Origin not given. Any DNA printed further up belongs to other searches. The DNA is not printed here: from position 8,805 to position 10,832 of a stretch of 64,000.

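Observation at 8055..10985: Co-directional Met-Met repeat peptide, CcdA-thioredoxin fusion, MsrB and MsrA: a possible self-contained methionine-redox buffering operon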

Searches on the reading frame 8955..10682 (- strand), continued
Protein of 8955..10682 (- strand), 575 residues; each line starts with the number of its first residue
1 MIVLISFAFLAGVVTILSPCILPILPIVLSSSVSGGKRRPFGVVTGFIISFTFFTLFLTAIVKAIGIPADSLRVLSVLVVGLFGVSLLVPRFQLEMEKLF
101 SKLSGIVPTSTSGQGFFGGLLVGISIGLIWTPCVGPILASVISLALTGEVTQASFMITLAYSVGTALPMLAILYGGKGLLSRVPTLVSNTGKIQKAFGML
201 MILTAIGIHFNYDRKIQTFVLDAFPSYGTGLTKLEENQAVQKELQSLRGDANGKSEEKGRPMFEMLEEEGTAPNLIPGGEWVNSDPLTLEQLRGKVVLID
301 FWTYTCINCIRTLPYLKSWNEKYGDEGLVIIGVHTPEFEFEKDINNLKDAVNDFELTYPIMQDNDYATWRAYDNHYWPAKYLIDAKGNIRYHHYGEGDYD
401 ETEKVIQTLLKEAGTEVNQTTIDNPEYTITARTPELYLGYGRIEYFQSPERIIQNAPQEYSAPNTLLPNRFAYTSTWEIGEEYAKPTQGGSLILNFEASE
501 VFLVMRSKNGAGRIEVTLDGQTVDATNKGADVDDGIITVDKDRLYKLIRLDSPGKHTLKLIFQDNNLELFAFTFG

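Call 25: find_homologous_proteins(query=window:8958-10682:-, max_evalue=1e-50)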
Query window:8958-10682:- (575 aa): 7981 proteins with E <= 1e-50 among 8000 candidates; the best 120 are listed.
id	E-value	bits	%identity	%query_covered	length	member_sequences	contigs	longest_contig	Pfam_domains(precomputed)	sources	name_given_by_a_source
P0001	0.0e+0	1302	100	100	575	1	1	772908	PF17991.8,PF08534.17,PF02683.23,PF13905.13,PF00578.28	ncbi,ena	-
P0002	5.9e-266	901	68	100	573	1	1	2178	PF17991.8,PF08534.17,PF02683.23,PF13905.13,PF00578.28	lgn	-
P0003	1.9e-256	870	66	100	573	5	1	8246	PF17991.8,PF08534.17,PF02683.23,PF13905.13,PF00578.28,PF13386.13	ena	-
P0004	5.1e-251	852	64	100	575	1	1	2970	PF17991.8,PF08534.17,PF02683.23,PF13905.13,PF00578.28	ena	-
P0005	6.9e-247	838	61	100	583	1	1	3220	PF17991.8,PF08534.17,PF02683.23,PF13905.13,PF00578.28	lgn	-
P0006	9.1e-247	838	63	100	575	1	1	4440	PF17991.8,PF08534.17,PF02683.23,PF00255.26,PF13905.13,PF00578.28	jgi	-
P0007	1.9e-246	837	62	100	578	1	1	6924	PF17991.8,PF08534.17,PF02683.23,PF13905.13,PF00578.28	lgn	-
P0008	2.9e-244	830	62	100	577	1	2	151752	PF17991.8,PF08534.17,PF02683.23,PF13905.13,PF00578.28,PF13386.13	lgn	-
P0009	8.4e-244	828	62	100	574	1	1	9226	PF17991.8,PF08534.17,PF02683.23,PF13905.13,PF00578.28,PF13386.13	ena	-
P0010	1.6e-242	824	62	98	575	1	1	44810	PF17991.8,PF08534.17,PF02683.23,PF13905.13,PF00578.28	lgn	-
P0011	3.6e-242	823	63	100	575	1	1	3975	PF17991.8,PF08534.17,PF02683.23,PF13905.13,PF00578.28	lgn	-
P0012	1.1e-241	821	63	100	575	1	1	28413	PF17991.8,PF08534.17,PF02683.23,PF13905.13,PF00578.28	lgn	-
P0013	1.7e-241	821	62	100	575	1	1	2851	PF17991.8,PF08534.17,PF02683.23,PF13905.13,PF00578.28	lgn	-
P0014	1.9e-241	820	60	100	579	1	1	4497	PF17991.8,PF08534.17,PF02683.23,PF13905.13,PF00578.28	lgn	-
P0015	2.8e-241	820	61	100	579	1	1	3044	PF17991.8,PF08534.17,PF02683.23,PF13905.13,PF00578.28,PF13386.13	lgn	-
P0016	3.5e-241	820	63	100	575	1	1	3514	PF17991.8,PF08534.17,PF02683.23,PF13905.13,PF00578.28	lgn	-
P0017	8.1e-241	818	62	100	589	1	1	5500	PF17991.8,PF08534.17,PF02683.23,PF13905.13,PF00578.28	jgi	jgi:cytochrome c biogenesis protein CcdA/thiol-disulfide isomerase/thioredoxin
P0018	1.3e-240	818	62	100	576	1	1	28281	PF17991.8,PF08534.17,PF02683.23,PF13905.13,PF00578.28,PF13386.13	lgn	-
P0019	1.4e-240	818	62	100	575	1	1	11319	PF17991.8,PF08534.17,PF02683.23,PF13905.13,PF00578.28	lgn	-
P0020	1.4e-240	818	62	100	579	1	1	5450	PF17991.8,PF08534.17,PF02683.23,PF13905.13,PF00578.28,PF13386.13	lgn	-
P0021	1.7e-240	817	62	100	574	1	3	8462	PF17991.8,PF08534.17,PF02683.23,PF13905.13,PF00578.28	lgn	-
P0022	2.4e-240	817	60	100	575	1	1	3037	PF17991.8,PF08534.17,PF02683.23,PF13905.13,PF00578.28,PF13386.13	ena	-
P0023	2.6e-240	817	62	100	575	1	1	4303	PF17991.8,PF08534.17,PF02683.23,PF13905.13,PF00578.28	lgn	-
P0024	5.7e-240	816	63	100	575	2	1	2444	PF17991.8,PF08534.17,PF02683.23,PF13905.13,PF00578.28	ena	-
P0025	6.3e-240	815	60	100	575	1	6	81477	PF17991.8,PF08534.17,PF02683.23,PF13905.13,PF00578.28,PF13386.13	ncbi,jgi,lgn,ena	-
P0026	6.8e-240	815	62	100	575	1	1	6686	PF17991.8,PF08534.17,PF02683.23,PF13905.13,PF00578.28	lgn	-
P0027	8.9e-240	815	60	100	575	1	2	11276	PF17991.8,PF08534.17,PF02683.23,PF13905.13,PF00578.28,PF13386.13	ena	-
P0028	1.1e-239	815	61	100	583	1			PF17991.8,PF08534.17,PF02683.23,PF13905.13,PF00578.28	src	-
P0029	1.6e-239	814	62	100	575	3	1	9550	PF17991.8,PF08534.17,PF02683.23,PF13905.13,PF00578.28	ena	-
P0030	1.7e-239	814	62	100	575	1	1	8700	PF17991.8,PF08534.17,PF02683.23,PF13905.13,PF00578.28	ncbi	-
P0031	6.1e-239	812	60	100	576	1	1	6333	PF17991.8,PF08534.17,PF02683.23,PF13905.13,PF00578.28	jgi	jgi:cytochrome c biogenesis protein CcdA/thiol-disulfide isomerase/thioredoxin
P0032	7.8e-239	812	63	100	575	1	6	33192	PF17991.8,PF08534.17,PF02683.23,PF00255.26,PF13905.13,PF00578.28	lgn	-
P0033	9.3e-239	812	62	100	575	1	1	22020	PF17991.8,PF08534.17,PF02683.23,PF13905.13,PF00578.28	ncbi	-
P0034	1.4e-238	811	61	98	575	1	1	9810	PF17991.8,PF08534.17,PF02683.23,PF13905.13,PF00578.28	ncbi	-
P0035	1.6e-238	811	62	100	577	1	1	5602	PF17991.8,PF08534.17,PF02683.23,PF13905.13,PF00578.28,PF13386.13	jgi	jgi:cytochrome c biogenesis protein CcdA/thiol-disulfide isomerase/thioredoxin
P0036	1.9e-238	811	63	100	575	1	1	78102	PF17991.8,PF08534.17,PF02683.23,PF13905.13,PF00578.28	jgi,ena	-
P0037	2.5e-238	810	62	100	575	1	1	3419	PF17991.8,PF08534.17,PF02683.23,PF00255.26,PF13905.13,PF00578.28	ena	-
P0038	3.2e-238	810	61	100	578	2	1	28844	PF17991.8,PF08534.17,PF02683.23,PF13905.13,PF00578.28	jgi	-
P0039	3.5e-238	810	62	100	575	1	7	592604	PF17991.8,PF08534.17,PF02683.23,PF13905.13,PF00578.28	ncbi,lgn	-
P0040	4.7e-238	809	61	100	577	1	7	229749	PF17991.8,PF08534.17,PF02683.23,PF13905.13,PF00578.28,PF13386.13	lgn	-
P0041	5.1e-238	809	62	100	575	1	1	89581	PF17991.8,PF08534.17,PF02683.23,PF13905.13,PF00578.28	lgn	-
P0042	6.3e-238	809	61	100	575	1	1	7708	PF17991.8,PF08534.17,PF02683.23,PF13905.13,PF00578.28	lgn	-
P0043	6.7e-238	809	61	100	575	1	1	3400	PF17991.8,PF08534.17,PF02683.23,PF13905.13,PF00578.28,PF13386.13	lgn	-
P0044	7.2e-238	809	62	100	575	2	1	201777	PF17991.8,PF08534.17,PF02683.23,PF13905.13,PF00578.28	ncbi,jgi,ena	-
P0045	8.1e-238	808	62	100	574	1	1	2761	PF17991.8,PF08534.17,PF02683.23,PF13905.13,PF00578.28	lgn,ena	-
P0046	8.3e-238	808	61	100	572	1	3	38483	PF17991.8,PF08534.17,PF02683.23,PF13905.13,PF00578.28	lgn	-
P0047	1.0e-237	808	61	100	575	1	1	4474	PF17991.8,PF08534.17,PF02683.23,PF13905.13,PF00578.28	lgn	-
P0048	1.4e-237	808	61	100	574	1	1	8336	PF17991.8,PF08534.17,PF02683.23,PF13905.13,PF00578.28,PF13386.13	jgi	jgi:cytochrome c biogenesis protein CcdA/thiol-disulfide isomerase/thioredoxin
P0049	1.7e-237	807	61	100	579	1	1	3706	PF17991.8,PF08534.17,PF02683.23,PF13905.13,PF00578.28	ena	-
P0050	1.9e-237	807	62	100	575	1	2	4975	PF17991.8,PF08534.17,PF02683.23,PF13905.13,PF00578.28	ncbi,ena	ncbi:MAG: cytochrome c biogenesis protein DipZ [Patescibacteria group bacterium]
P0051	1.9e-237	807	61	100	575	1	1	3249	PF17991.8,PF08534.17,PF02683.23,PF13905.13,PF00578.28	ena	-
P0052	1.9e-237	807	61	100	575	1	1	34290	PF17991.8,PF08534.17,PF02683.23,PF13905.13,PF00578.28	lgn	-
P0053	2.0e-237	807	60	100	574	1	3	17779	PF17991.8,PF08534.17,PF02683.23,PF13905.13,PF00578.28,PF13386.13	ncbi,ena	-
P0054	2.1e-237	807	61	100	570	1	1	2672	PF17991.8,PF08534.17,PF02683.23,PF13905.13,PF00578.28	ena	-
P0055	2.3e-237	807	63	100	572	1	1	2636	PF17991.8,PF08534.17,PF02683.23,PF13905.13,PF00578.28,PF13386.13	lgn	-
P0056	2.4e-237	807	61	100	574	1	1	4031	PF17991.8,PF08534.17,PF02683.23,PF13905.13,PF00578.28,PF13386.13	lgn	-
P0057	3.0e-237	807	61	100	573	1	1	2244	PF17991.8,PF08534.17,PF02683.23,PF13905.13,PF00578.28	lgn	-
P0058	4.0e-237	806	59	100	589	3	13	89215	PF17991.8,PF08534.17,PF02683.23,PF13905.13,PF00578.28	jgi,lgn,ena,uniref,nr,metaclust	uniref:DipZ protein n=1 Tax=uncultured Microgenomates bacterium Rifle_16ft_4_minimus_38077 TaxID=166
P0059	4.1e-237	806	61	100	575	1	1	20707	PF17991.8,PF08534.17,PF02683.23,PF13905.13,PF00578.28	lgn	-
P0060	4.1e-237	806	62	100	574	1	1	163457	PF17991.8,PF08534.17,PF02683.23,PF13905.13,PF00578.28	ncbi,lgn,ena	-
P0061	5.5e-237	806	63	100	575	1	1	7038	PF17991.8,PF08534.17,PF02683.23,PF13905.13,PF00578.28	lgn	-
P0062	5.5e-237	806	62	100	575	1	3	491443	PF17991.8,PF08534.17,PF02683.23,PF13905.13,PF00578.28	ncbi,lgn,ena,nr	ncbi:MAG TPA: cytochrome c biogenesis protein DipZ [Candidatus Levybacteria bacterium]|nr:cytochrome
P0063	6.0e-237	806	61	100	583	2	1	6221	PF17991.8,PF08534.17,PF02683.23,PF13905.13,PF00578.28,PF13386.13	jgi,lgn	-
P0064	6.0e-237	806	61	100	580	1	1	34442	PF17991.8,PF08534.17,PF02683.23,PF13905.13,PF00578.28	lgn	-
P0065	6.1e-237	806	62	100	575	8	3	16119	PF17991.8,PF08534.17,PF02683.23,PF13905.13,PF00578.28,PF13386.13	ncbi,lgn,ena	-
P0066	7.4e-237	805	60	100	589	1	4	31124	PF17991.8,PF08534.17,PF02683.23,PF13905.13,PF00578.28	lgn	-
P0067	7.6e-237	805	59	100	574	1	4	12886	PF17991.8,PF08534.17,PF02683.23,PF13905.13,PF00578.28,PF13386.13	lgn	-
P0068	9.6e-237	805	61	100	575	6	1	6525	PF17991.8,PF08534.17,PF02683.23,PF13905.13,PF00578.28,PF13386.13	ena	-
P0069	1.0e-236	805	62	100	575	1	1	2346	PF17991.8,PF08534.17,PF02683.23,PF13905.13,PF00578.28,PF13386.13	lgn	-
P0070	1.1e-236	805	60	100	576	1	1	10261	PF17991.8,PF08534.17,PF02683.23,PF13905.13,PF00578.28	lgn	-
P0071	1.8e-236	804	61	100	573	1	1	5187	PF17991.8,PF08534.17,PF02683.23,PF13905.13,PF00578.28,PF13386.13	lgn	-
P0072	2.0e-236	804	62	100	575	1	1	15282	PF17991.8,PF08534.17,PF02683.23,PF13905.13,PF00578.28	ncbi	-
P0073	2.4e-236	804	62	100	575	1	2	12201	PF17991.8,PF08534.17,PF02683.23,PF13905.13,PF00578.28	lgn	-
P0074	2.5e-236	804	61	100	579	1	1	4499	PF17991.8,PF08534.17,PF02683.23,PF13905.13,PF00578.28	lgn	-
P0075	2.6e-236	803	61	98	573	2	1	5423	PF17991.8,PF08534.17,PF02683.23,PF13905.13,PF00578.28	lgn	-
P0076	2.7e-236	803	62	100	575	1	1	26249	PF17991.8,PF08534.17,PF02683.23,PF13905.13,PF00578.28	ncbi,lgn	-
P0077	2.8e-236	803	61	100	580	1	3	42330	PF17991.8,PF08534.17,PF02683.23,PF13905.13,PF00578.28,PF13386.13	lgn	-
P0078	4.4e-236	803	60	100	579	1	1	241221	PF17991.8,PF08534.17,PF02683.23,PF13905.13,PF00578.28,PF13386.13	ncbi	-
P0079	5.9e-236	802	61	100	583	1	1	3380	PF17991.8,PF08534.17,PF02683.23,PF13905.13,PF00578.28,PF13386.13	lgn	-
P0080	7.5e-236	802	60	100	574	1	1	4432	PF17991.8,PF08534.17,PF02683.23,PF13905.13,PF00578.28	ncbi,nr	ncbi:MAG: cytochrome c biogenesis protein DipZ [bacterium]|nr:cytochrome c biogenesis protein DipZ [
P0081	7.9e-236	802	61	100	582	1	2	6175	PF17991.8,PF08534.17,PF02683.23,PF13905.13,PF00578.28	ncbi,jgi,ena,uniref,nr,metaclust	ncbi:MAG: hypothetical protein US96_C0056G0008 [Candidatus Woesebacteria bacterium GW2011_GWB1_38_5b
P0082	8.1e-236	802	60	100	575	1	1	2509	PF17991.8,PF08534.17,PF02683.23,PF13905.13,PF00578.28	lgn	-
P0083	8.3e-236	802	61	100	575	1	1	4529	PF17991.8,PF08534.17,PF02683.23,PF13905.13,PF00578.28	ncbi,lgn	-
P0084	1.0e-235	802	61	100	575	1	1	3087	PF17991.8,PF08534.17,PF02683.23,PF13905.13,PF00578.28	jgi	jgi:cytochrome c biogenesis protein CcdA/thiol-disulfide isomerase/thioredoxin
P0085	1.1e-235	801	61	100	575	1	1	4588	PF17991.8,PF08534.17,PF02683.23,PF13905.13,PF00578.28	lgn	-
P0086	1.1e-235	801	59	100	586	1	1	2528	PF17991.8,PF08534.17,PF02683.23,PF13905.13,PF00578.28,PF13386.13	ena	-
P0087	1.2e-235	801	60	100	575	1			PF17991.8,PF08534.17,PF02683.23,PF13905.13,PF00578.28,PF13386.13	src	-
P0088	1.2e-235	801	62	100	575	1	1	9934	PF17991.8,PF08534.17,PF02683.23,PF13905.13,PF00578.28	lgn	-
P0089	1.2e-235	801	61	100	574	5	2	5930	PF17991.8,PF08534.17,PF02683.23,PF13905.13,PF00578.28,PF13386.13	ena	-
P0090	1.3e-235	801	61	100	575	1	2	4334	PF17991.8,PF08534.17,PF02683.23,PF13905.13,PF00578.28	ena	-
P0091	1.6e-235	801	61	100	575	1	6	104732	PF17991.8,PF08534.17,PF02683.23,PF00255.26,PF13905.13,PF00578.28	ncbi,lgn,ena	ncbi:MAG: cytochrome c biogenesis protein DipZ [Patescibacteria group bacterium]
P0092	1.9e-235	801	62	100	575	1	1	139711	PF17991.8,PF08534.17,PF02683.23,PF13905.13,PF00578.28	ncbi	-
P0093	1.9e-235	801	61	100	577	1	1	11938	PF17991.8,PF08534.17,PF02683.23,PF13905.13,PF00578.28,PF13386.13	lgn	-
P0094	1.9e-235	801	62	100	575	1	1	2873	PF17991.8,PF08534.17,PF02683.23,PF13905.13,PF00578.28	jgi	jgi:cytochrome c biogenesis protein CcdA/thiol-disulfide isomerase/thioredoxin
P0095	2.3e-235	800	62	100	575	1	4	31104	PF17991.8,PF08534.17,PF02683.23,PF13905.13,PF00578.28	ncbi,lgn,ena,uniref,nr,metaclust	ncbi:hypothetical protein A3D77_05785 [Candidatus Gottesmanbacteria bacterium RIFCSPHIGHO2_02_FULL_3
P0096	2.6e-235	800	61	100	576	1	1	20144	PF17991.8,PF08534.17,PF02683.23,PF13905.13,PF00578.28,PF13386.13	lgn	-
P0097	3.1e-235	800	61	100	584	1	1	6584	PF17991.8,PF08534.17,PF02683.23,PF13905.13,PF00578.28,PF13386.13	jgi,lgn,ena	-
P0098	3.5e-235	800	61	100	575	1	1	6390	PF17991.8,PF08534.17,PF02683.23,PF13905.13,PF00578.28,PF13386.13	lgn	-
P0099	3.9e-235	800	61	100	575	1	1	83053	PF17991.8,PF08534.17,PF02683.23,PF13905.13,PF00578.28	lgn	-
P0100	3.9e-235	800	62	100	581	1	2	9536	PF17991.8,PF08534.17,PF02683.23,PF13905.13,PF00578.28,PF13386.13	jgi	jgi:cytochrome c biogenesis protein CcdA/thiol-disulfide isomerase/thioredoxin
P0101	4.6e-235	799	61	100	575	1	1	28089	PF17991.8,PF08534.17,PF02683.23,PF13905.13,PF00578.28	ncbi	-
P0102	5.0e-235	799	62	100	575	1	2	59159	PF17991.8,PF08534.17,PF02683.23,PF13905.13,PF00578.28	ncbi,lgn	-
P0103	5.4e-235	799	61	98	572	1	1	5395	PF17991.8,PF08534.17,PF02683.23,PF13905.13,PF00578.28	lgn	-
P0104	7.3e-235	799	61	100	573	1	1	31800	PF17991.8,PF08534.17,PF02683.23,PF13905.13,PF00578.28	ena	-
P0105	7.5e-235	799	61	100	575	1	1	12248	PF17991.8,PF08534.17,PF02683.23,PF13905.13,PF00578.28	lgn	-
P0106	7.5e-235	799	61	100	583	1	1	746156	PF17991.8,PF08534.17,PF02683.23,PF13905.13,PF00578.28,PF13386.13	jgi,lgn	-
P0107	7.7e-235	799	60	100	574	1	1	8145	PF17991.8,PF08534.17,PF02683.23,PF13905.13,PF00578.28,PF13386.13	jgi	jgi:cytochrome c biogenesis protein CcdA/thiol-disulfide isomerase/thioredoxin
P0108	8.1e-235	799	61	100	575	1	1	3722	PF17991.8,PF08534.17,PF02683.23,PF13905.13,PF00578.28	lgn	-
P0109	8.8e-235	798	61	100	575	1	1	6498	PF17991.8,PF08534.17,PF02683.23,PF13905.13,PF00578.28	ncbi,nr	ncbi:cytochrome c biogenesis protein DipZ [Candidatus Woesebacteria bacterium]|nr:cytochrome c bioge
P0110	9.0e-235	798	61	100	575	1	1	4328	PF17991.8,PF08534.17,PF02683.23,PF13905.13,PF00578.28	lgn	-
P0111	1.0e-234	798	61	100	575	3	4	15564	PF17991.8,PF08534.17,PF02683.23,PF13905.13,PF00578.28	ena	-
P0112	1.1e-234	798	61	100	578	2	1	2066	PF17991.8,PF08534.17,PF02683.23,PF13905.13,PF00578.28,PF13386.13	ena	-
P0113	1.2e-234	798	60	100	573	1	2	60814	PF17991.8,PF08534.17,PF02683.23,PF13905.13,PF00578.28,PF13386.13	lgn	-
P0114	1.2e-234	798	60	100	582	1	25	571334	PF17991.8,PF08534.17,PF02683.23,PF00255.26,PF13905.13,PF00578.28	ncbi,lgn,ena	-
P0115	1.3e-234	798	60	100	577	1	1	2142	PF17991.8,PF08534.17,PF02683.23,PF13905.13,PF00578.28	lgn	-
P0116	1.3e-234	798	60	100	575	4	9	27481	PF17991.8,PF08534.17,PF02683.23,PF13905.13,PF00578.28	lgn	-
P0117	1.4e-234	798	61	100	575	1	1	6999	PF17991.8,PF08534.17,PF02683.23,PF13905.13,PF00578.28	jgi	jgi:cytochrome c biogenesis protein CcdA/thiol-disulfide isomerase/thioredoxin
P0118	1.8e-234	797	60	100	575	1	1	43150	PF17991.8,PF08534.17,PF02683.23,PF13905.13,PF00578.28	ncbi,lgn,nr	ncbi:cytochrome c biogenesis protein DipZ [Candidatus Shapirobacteria bacterium]|nr:cytochrome c bio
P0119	1.9e-234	797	60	100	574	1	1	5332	PF17991.8,PF08534.17,PF02683.23,PF13905.13,PF00578.28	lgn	-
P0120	2.3e-234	797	61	100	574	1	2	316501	PF17991.8,PF08534.17,PF02683.23,PF13905.13,PF00578.28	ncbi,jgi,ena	-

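Call 27: find_encoding_contigs(protein=P0001, flank=3500, max_places=3)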
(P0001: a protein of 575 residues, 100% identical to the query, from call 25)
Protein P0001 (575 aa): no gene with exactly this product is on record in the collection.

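Call 28: find_encoding_contigs(protein=P0003, flank=5000, max_places=3)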
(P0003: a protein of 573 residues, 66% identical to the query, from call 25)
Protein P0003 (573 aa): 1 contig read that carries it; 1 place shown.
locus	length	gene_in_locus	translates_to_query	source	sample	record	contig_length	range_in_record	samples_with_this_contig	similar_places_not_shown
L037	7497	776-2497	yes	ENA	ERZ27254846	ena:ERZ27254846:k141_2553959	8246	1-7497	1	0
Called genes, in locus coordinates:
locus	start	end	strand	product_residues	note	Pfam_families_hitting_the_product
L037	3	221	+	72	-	?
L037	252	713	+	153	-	PF13473:Cupredoxin_1, PF00127:Copper-bind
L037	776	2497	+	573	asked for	PF02683:DsbD_TM, PF13386:DsbD_2 (weak), PF00578:AhpC-TSA, PF08534:Redoxin, PF13905:Thioredoxin_8 (weak), PF17991:Thioredoxin_10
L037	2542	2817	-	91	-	-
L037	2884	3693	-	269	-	-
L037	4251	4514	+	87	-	PF14242:DUF4342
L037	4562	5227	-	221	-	PF02586:SRAP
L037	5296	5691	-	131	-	-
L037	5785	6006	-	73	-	-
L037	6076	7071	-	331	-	PF13936:HTH_38, PF18024:HTH_50 (faint), PF13384:HTH_23 (faint), PF13565:HTH_32 (weak)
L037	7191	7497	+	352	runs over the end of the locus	?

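Call 29: find_encoding_contigs(protein=P0002, flank=3000, max_places=2)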
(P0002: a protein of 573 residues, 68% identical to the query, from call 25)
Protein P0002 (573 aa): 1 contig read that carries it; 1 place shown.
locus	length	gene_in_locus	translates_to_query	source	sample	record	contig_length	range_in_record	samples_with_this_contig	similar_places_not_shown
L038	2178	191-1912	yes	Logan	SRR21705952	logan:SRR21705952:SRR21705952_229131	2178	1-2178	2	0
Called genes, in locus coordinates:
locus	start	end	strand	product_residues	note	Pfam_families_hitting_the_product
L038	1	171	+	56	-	?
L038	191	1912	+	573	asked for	PF02683:DsbD_TM, PF08534:Redoxin, PF00578:AhpC-TSA, PF13905:Thioredoxin_8 (weak), PF17991:Thioredoxin_10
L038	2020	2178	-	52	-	?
